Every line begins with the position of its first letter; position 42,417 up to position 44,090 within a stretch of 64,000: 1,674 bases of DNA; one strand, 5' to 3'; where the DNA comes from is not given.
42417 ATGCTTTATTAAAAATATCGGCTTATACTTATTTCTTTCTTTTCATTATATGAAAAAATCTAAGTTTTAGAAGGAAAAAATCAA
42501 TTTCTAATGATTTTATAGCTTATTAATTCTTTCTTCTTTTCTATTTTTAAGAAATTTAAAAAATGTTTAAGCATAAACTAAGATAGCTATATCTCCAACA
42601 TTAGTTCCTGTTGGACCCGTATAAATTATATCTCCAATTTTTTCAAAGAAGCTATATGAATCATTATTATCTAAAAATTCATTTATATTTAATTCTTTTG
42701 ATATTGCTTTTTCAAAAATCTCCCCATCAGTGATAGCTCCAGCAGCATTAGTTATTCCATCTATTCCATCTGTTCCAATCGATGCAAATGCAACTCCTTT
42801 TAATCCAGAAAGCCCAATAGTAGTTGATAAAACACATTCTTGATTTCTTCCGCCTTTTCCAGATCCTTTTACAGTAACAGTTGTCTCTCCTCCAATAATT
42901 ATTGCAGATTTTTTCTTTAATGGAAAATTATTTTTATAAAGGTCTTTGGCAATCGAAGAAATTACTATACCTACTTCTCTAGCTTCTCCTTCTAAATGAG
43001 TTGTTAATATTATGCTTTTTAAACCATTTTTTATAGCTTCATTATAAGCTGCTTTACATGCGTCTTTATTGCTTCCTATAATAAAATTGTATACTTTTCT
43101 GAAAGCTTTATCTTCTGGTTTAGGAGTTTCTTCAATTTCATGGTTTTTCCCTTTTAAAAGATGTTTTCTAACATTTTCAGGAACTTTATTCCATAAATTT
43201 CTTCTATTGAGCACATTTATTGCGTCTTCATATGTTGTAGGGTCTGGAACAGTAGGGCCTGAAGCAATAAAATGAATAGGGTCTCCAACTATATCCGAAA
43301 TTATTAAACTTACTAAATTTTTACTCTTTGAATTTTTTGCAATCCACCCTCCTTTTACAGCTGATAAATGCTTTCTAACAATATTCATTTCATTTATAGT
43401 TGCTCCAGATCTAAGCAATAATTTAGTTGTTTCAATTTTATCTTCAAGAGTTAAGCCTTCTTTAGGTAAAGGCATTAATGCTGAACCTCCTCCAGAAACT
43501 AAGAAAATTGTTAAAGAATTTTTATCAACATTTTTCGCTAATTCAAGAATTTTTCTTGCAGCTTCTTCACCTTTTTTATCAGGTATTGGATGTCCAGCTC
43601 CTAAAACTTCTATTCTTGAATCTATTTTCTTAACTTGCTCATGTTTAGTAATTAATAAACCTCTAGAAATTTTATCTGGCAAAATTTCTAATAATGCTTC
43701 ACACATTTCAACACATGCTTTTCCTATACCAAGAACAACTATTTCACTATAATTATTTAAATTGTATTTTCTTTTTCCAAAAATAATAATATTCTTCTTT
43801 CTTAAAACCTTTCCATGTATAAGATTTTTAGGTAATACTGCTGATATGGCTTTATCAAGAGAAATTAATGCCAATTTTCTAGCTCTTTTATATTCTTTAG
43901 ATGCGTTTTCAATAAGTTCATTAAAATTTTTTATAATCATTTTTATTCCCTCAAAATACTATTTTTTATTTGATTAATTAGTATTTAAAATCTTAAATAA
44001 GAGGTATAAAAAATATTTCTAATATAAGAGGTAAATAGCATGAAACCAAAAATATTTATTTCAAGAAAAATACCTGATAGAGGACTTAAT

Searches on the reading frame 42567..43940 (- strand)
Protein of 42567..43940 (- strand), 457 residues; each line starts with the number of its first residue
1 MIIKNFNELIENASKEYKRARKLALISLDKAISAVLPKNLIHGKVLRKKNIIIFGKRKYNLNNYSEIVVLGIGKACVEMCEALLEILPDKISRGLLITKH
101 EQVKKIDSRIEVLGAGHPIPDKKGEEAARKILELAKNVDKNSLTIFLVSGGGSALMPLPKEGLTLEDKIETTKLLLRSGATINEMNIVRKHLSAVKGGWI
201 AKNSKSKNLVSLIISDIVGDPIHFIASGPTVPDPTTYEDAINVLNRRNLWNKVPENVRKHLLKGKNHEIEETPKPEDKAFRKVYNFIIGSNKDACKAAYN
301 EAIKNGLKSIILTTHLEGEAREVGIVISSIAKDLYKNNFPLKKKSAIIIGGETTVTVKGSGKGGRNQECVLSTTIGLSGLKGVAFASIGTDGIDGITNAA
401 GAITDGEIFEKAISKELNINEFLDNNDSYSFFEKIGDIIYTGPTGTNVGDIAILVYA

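Call 47: search_protein_families(library=pfam, proteins=[window:42567-43940:-], max_evalue=0.00001)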
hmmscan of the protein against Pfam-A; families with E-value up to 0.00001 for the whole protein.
window:42567-43940:- (457 aa): 2 families
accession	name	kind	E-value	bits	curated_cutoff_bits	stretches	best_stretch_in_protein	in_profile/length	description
PF13660.11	DUF4147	-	3.3e-81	272.6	23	1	28-261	6-233/234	Domain of unknown function (DUF4147)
PF05161.18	MOFRL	-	2.5e-38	131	28.3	1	346-450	2-106/106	MOFRL family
